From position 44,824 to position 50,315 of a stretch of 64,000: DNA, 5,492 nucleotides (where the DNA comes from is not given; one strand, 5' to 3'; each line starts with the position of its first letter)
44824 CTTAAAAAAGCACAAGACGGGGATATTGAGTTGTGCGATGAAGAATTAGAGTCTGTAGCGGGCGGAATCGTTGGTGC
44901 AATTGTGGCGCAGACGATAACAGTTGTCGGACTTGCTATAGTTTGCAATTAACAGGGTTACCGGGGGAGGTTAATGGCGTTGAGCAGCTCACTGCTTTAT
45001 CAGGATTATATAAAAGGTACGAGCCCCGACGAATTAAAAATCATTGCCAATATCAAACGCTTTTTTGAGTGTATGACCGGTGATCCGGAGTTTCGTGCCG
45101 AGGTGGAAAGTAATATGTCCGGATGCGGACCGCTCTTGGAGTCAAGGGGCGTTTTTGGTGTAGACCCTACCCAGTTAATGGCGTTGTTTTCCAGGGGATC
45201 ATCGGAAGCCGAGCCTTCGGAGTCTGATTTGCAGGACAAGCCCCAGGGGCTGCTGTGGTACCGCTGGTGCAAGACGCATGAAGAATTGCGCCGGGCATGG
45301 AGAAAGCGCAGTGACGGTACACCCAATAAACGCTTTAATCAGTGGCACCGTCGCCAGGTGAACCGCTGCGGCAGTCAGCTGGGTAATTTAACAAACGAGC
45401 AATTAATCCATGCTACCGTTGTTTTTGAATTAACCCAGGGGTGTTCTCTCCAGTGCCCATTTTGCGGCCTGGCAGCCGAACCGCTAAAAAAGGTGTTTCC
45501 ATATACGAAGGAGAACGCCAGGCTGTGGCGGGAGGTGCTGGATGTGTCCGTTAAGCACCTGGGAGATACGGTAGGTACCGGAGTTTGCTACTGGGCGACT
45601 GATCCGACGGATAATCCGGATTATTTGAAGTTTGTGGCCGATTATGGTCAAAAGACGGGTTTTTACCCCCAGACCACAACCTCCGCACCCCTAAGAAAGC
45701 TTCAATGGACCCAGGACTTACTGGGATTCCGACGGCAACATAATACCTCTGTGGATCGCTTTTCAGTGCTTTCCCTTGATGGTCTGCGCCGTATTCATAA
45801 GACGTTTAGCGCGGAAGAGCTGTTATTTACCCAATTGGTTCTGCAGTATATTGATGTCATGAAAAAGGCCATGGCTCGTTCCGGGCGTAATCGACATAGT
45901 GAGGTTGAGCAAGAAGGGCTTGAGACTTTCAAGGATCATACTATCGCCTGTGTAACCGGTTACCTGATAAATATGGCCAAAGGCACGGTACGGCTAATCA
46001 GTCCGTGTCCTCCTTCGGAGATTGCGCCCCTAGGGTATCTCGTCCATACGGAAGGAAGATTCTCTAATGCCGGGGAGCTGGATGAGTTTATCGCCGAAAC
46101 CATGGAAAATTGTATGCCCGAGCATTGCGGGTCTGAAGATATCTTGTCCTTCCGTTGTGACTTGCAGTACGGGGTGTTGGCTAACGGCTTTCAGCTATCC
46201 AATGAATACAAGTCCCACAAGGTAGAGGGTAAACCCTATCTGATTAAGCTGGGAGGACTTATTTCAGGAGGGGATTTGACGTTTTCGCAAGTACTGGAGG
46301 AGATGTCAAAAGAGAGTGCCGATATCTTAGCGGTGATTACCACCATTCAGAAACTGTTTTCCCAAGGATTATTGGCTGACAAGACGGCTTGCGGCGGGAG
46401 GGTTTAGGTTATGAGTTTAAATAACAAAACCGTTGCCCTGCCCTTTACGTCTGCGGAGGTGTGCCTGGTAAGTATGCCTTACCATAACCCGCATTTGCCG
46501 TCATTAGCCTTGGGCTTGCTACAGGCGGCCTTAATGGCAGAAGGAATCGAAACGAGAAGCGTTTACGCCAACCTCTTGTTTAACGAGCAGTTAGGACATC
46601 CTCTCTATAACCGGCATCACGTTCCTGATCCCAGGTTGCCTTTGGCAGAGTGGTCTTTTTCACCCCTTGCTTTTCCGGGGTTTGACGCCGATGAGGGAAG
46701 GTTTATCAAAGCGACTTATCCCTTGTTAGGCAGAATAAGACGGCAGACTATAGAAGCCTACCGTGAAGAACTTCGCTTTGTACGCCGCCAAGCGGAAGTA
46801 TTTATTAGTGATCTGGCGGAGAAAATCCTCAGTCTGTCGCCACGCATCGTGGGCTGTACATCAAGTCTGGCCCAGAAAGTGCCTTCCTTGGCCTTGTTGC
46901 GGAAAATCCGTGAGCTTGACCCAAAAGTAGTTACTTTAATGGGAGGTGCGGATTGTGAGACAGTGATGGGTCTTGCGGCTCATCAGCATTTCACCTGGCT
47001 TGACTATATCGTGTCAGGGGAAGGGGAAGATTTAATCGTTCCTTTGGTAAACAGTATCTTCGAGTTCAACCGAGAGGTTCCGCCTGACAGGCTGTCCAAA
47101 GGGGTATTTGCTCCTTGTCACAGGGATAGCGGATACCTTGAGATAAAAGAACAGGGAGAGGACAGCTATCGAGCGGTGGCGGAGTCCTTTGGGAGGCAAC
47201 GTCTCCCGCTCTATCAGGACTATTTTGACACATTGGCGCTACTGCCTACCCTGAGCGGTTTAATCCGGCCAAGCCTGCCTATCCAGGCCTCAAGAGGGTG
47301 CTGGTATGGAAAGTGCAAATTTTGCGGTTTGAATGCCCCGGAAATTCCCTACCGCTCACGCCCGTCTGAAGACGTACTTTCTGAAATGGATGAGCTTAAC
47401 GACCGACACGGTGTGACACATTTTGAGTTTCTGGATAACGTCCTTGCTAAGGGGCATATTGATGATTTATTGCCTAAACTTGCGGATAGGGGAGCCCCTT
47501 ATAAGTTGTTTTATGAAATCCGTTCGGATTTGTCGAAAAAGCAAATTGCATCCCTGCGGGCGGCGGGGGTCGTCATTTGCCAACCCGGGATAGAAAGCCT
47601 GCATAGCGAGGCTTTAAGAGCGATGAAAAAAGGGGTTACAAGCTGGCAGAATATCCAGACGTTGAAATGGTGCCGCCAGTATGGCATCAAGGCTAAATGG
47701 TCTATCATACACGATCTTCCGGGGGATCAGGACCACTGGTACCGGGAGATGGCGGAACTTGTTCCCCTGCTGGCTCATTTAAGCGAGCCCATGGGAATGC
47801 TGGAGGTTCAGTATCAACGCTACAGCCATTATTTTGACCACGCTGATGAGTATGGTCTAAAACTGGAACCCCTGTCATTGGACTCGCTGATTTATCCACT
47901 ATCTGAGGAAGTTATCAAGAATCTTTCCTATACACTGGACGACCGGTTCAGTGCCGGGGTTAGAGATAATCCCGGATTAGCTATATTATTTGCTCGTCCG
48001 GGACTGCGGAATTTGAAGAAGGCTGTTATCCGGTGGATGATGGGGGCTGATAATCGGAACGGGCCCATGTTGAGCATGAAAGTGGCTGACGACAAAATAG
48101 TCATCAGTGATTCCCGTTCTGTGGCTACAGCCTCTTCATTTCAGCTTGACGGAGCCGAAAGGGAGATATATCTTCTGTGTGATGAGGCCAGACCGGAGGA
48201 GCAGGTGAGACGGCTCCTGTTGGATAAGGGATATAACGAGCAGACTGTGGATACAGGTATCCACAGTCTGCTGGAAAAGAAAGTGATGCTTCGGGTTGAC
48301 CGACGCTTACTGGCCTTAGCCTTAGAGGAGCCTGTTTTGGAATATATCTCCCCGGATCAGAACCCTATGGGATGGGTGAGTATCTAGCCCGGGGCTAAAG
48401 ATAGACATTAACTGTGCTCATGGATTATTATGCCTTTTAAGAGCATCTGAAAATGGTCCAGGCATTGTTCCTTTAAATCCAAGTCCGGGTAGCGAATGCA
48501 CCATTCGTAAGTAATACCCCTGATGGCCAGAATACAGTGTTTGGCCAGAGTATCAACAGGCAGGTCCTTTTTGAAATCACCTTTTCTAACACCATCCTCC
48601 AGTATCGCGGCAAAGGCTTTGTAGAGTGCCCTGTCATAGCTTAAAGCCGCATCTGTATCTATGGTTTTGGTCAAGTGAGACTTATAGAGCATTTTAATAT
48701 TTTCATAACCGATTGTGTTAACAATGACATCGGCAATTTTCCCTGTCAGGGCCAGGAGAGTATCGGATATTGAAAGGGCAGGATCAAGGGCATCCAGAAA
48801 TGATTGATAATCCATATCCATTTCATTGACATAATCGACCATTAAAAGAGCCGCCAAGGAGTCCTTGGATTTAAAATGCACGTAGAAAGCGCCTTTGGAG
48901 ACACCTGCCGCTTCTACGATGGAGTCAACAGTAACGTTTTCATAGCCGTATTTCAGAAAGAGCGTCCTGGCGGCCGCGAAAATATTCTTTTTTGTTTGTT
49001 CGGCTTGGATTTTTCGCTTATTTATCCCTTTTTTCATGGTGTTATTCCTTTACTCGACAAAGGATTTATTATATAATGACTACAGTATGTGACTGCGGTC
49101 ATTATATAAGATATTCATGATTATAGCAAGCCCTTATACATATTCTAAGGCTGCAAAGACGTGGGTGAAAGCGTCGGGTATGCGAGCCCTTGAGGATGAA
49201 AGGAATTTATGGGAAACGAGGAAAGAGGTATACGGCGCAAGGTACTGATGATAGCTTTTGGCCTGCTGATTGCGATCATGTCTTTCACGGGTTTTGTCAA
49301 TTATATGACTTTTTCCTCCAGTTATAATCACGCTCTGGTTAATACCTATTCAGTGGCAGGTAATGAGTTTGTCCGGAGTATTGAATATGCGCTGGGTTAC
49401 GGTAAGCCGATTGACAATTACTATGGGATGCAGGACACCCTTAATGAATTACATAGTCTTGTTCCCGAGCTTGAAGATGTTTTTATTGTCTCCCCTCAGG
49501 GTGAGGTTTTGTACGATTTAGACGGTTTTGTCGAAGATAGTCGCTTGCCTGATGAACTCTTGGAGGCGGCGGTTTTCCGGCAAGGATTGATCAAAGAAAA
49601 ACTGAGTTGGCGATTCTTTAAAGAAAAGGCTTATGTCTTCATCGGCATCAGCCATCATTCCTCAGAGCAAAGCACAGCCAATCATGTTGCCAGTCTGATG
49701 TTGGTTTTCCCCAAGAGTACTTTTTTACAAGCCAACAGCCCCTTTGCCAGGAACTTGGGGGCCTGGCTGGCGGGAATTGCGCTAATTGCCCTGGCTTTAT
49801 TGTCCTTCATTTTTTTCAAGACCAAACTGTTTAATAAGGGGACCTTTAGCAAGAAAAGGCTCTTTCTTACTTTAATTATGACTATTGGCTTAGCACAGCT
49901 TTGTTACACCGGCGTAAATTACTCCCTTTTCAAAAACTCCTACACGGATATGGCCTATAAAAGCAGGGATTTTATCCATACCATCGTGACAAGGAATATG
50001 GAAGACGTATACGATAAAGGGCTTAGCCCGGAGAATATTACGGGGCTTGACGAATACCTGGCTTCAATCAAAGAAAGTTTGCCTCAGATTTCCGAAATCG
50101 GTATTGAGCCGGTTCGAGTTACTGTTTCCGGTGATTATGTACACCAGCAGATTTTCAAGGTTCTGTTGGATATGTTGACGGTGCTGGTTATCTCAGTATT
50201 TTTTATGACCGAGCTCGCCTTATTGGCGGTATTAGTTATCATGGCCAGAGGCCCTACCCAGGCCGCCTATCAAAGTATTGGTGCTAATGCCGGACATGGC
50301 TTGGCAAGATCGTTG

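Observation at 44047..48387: Three divergent Nif11-leader precursors with Cys-poor, beta-branched hydrophobic cores plus two radical SAM enzymes: a proteusin-like mini-system?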

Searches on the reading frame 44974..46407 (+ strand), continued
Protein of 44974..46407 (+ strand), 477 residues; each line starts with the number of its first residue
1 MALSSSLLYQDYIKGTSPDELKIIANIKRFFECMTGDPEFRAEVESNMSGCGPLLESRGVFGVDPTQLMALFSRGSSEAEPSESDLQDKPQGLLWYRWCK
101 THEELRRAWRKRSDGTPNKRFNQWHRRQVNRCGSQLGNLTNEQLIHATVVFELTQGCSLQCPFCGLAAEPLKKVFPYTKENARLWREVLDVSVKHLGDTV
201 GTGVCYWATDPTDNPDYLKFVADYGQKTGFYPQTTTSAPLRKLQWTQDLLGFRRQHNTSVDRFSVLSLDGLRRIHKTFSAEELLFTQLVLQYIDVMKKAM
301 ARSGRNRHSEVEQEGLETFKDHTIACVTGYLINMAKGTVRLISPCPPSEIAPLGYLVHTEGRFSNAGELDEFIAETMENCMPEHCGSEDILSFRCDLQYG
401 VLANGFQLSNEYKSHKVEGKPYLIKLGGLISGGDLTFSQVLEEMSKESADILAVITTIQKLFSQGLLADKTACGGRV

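Call 58: list_cluster_members(proteins=[window:44974-46407:+, window:46411-48387:+, window:44680-44952:+])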
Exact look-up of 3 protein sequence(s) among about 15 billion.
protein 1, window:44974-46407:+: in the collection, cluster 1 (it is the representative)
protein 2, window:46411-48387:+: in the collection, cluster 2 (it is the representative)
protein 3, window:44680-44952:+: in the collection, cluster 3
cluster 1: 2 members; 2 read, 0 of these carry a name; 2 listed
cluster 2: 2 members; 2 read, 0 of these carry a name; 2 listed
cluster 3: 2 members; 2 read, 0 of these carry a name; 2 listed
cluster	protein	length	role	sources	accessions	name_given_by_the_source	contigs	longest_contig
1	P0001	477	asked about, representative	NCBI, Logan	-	-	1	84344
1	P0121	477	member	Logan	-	-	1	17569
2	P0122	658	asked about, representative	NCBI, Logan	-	-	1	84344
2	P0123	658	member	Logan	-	-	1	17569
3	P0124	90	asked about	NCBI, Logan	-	-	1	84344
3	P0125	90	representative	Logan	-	-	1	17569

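Call 61: find_encoding_contigs(protein=P0115, flank=6000, max_places=1)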
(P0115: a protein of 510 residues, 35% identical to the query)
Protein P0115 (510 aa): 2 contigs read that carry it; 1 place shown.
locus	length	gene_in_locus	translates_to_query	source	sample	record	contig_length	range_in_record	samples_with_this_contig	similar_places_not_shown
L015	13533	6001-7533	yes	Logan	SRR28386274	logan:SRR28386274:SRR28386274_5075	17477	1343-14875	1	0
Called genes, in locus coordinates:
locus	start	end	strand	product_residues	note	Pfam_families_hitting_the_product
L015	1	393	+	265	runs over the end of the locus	PF00072:Response_reg, PF12833:HTH_18, PF00165:HTH_AraC (weak)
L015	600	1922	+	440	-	PF02743:dCache_1, PF17203:sCache_3_2 (faint), PF00672:HAMP (weak)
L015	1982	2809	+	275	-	PF01656:CbiA, PF06564:CBP_BcsQ (faint), PF07015:VirC1 (faint), PF10609:ParA, PF13614:AAA_31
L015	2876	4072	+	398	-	PF22541:DUF7005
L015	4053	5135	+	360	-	PF00027:cNMP_binding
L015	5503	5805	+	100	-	PF27793:RNP_Burkhold, PF02979:NHase_alpha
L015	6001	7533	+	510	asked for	-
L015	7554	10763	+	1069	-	PF13575:DUF4135, PF05147:LANC_like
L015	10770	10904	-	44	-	-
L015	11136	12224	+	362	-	-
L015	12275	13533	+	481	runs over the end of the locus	PF00364:Biotin_lipoyl (faint), PF25917:BSH_RND (faint), PF25973:BSH_CzcB (faint), PF25984:BSH_YknX (faint)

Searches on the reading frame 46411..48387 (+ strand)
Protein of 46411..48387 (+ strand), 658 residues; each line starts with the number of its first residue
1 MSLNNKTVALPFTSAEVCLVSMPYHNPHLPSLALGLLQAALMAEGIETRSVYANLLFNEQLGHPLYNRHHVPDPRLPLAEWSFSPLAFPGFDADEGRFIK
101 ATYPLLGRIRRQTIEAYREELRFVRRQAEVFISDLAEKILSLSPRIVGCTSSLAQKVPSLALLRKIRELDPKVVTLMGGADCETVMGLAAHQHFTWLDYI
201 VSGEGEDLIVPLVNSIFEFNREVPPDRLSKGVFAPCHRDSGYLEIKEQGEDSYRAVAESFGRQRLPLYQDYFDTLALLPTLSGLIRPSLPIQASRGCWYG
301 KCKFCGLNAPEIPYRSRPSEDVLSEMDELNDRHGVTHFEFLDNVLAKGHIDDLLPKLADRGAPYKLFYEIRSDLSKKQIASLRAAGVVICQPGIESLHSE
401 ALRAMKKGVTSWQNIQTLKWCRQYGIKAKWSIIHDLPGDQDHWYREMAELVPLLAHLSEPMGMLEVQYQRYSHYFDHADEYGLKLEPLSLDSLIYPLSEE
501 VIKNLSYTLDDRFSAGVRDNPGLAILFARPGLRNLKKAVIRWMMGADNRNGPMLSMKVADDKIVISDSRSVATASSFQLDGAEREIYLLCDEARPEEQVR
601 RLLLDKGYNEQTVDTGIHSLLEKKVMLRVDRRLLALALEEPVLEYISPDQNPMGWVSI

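Call 3: search_protein_families(library=ncbifam, proteins=[window:46411-48387:+], max_evalue=0.01)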
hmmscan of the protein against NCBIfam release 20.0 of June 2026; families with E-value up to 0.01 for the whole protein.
window:46411-48387:+ (658 aa): 15 families
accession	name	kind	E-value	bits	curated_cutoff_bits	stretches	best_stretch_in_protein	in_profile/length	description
TIGR03975.1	rSAM_ocin_1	subfamily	9e-169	562.8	281.85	1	17-638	1-606/606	RiPP maturation radical SAM C-methyltransferase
TIGR02026.1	BchE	equivalog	7e-16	58.1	481.35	2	291-442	197-353/497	magnesium-protoporphyrin IX monomethyl ester anaerobic oxidative cyclase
TIGR04385.1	B12_rSAM_cofa1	equivalog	7.8e-13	48.4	450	1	150-452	79-362/438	B12 lower ligand biosynthesis radical SAM protein BzaD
TIGR04014.1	B12_SAM_MJ_0865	equivalog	4.6e-12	45.4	360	1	291-451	163-333/434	methyl-coenzyme M reductase glutamine C-methyltransferase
TIGR04367.1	HpnR_B12_rSAM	equivalog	1.1e-11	44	650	1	283-456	181-357/490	hopanoid C-3 methylase HpnR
TIGR04072.2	rSAM_ladder_B12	equivalog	1.2e-10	40.6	360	1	290-441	182-336/443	lipid biosynthesis B12-binding/radical SAM protein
TIGR04295.1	B12_rSAM_oligo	hypoth_equivalog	7.6e-10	38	400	1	290-407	202-314/422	TIGR04295 family B12-binding domain-containing radical SAM protein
TIGR04479.1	bcpD_PhpK_rSAM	subfamily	1.1e-09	37.3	600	1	285-450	238-405/504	PhpK family radical SAM P-methyltransferase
NF050148.1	rSAM_ApyD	equivalog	1.7e-09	36.6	750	1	130-440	61-352/645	RiPP biosynthesis radical SAM protein ApyD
TIGR03471.1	HpnJ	equivalog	1.9e-08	33.6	577.6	1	284-441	193-352/472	hopanoid biosynthesis associated radical SAM protein HpnJ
TIGR04013.1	B12_SAM_MJ_1487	hypoth_equivalog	8.4e-07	28.2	251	1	143-349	42-212/382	TIGR04013 family B12-binding domain/radical SAM domain-containing protein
NF038361.1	rSAM_Sden_1168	equivalog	4.3e-05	22.2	575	1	189-363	191-358/560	Sden_1168 family B12-binding radical SAM P-methyltransferase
NF045585.1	rSAM_slr0320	equivalog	0.0013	17.3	775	1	291-426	238-379/511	photosystem II high light acclimation radical SAM protein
NF040542.1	rSAM_RCCLKC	equivalog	0.0025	17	450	1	291-429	183-325/423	arsinothricin biosynthesis radical SAM protein ArsL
NF040546.1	rSAM_CUAEP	equivalog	0.0027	16.5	500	0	285-450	168-337/468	CUAEP/CCAEP-tail radical SAM (seleno)protein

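Call 4: search_protein_families(library=pfam, proteins=[window:46411-48387:+], max_evalue=0.01)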
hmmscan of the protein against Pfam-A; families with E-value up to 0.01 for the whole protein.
window:46411-48387:+ (658 aa): 2 families
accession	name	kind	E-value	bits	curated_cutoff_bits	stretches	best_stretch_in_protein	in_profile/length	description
PF04055.27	Radical_SAM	-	5e-16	59.8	29.5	1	293-451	3-166/166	Radical SAM superfamily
PF02310.24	B12-binding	-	0.00019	21.7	32.1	1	127-209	37-117/121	B12 binding domain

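Call 11: search_solved_structures(query=window:46411-48387:+, max_evalue=0.01)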
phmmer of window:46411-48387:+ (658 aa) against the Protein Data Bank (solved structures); distinct sequences matched with E-value up to 0.01: 1.
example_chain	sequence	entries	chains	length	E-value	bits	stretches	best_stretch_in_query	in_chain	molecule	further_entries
9ccb_A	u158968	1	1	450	3.3e-06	29.1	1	287-452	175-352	Radical SAM core domain-containing protein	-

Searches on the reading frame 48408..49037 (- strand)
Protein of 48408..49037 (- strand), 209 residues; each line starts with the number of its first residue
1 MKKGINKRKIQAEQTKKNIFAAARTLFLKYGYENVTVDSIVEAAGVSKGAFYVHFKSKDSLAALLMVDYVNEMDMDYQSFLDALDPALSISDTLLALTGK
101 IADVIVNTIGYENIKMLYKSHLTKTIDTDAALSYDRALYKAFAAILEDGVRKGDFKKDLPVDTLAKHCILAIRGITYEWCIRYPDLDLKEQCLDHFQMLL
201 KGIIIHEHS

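Call 3: search_protein_families(library=ncbifam, proteins=[window:48408-49037:-], max_evalue=0.01)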
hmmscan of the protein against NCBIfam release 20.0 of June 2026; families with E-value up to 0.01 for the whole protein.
window:48408-49037:- (209 aa): 22 families
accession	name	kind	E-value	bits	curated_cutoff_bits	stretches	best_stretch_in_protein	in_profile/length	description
NF041196.1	ScbR_bind_reg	equivalog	5.3e-19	69.2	150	1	12-203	4-189/191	ScbR family autoregulator-binding transcription factor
NF051852.1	efflux_TF_MtrR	exception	3.1e-13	50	280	1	7-191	3-189/205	multidrug efflux system transcriptional repressor MtrR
TIGR03968.1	mycofact_TetR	equivalog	1.1e-11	44.6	224.9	1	12-202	7-188/190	mycofactocin system transcriptional regulator MftR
NF007949.0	PRK10668.1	equivalog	3.3e-11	43.1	271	1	7-200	4-199/216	multidrug efflux transporter transcriptional repressor AcrR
NF050111.1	TransRegSACE7040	equivalog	1.2e-10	41.7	250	1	16-79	3-66/186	SACE_7040 family transcriptional regulator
NF053878.1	FATransRegFadRBac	equivalog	3.5e-09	36.7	200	1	17-203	6-188/190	fatty acid metabolism transcriptional regulator FadR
NF053731.1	TransRegFasRMycb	equivalog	4.6e-09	36.4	330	1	11-77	8-74/199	HTH-type transcriptional activator FasR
NF000040.3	Tn10_TetC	equivalog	9.4e-09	35.7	425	1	10-63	9-62/197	tetracyline resistance-associated transcriptional repressor TetC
NF007430.0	PRK09975.1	equivalog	1.2e-08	34.4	274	1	7-190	4-188/220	acrEF/envCD operon transcriptional regulator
NF058643.1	TranRegCurRPseudo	equivalog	1.4e-08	34.7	300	1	11-76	4-69/193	TetR family transcriptional repressor CurR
NF011572.0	PRK14996.1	equivalog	5e-08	33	144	1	11-176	5-163/192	TetR family transcriptional regulator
TIGR03613.1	RutR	equivalog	7.2e-08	32.5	368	1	8-92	2-86/202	pyrimidine utilization regulatory protein R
NF051457.1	acryl_TF_AcuR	equivalog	7.8e-08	31.8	247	1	7-72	10-75/204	acrylate utilization transcriptional regulator AcuR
NF011584.0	PRK15008.1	equivalog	6.3e-07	29.4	230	1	3-92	7-96/212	HTH-type transcriptional regulator RutR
NF037937.1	septum_RefZ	equivalog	4e-06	26.9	180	1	16-112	1-89/195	forespore capture DNA-binding protein RefZ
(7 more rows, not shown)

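Call 4: search_protein_families(library=pfam, proteins=[window:48408-49037:-], max_evalue=0.01)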
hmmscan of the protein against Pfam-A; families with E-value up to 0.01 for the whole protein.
window:48408-49037:- (209 aa): 2 families
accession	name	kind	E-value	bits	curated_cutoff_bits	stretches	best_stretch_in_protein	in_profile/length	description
PF00440.29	TetR_N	-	2.1e-16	59.8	24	1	19-62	1-44/47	Bacterial regulatory proteins, tetR family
PF17922.6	TetR_C_17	-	0.0025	18.5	26.1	1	138-177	48-87/100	Tetracyclin repressor-like, C-terminal domain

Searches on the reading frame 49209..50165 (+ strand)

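Call 82: search_protein_families(library=pfam, proteins=[window:49209-50165:+], max_evalue=0.1)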
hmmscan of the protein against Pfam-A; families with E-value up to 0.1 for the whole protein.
seq(319 aa): 1 family
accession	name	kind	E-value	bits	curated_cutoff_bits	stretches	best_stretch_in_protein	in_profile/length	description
PF00335.26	Tetraspanin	-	0.087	12.9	32.1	0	180-229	7-56/225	Tetraspanin family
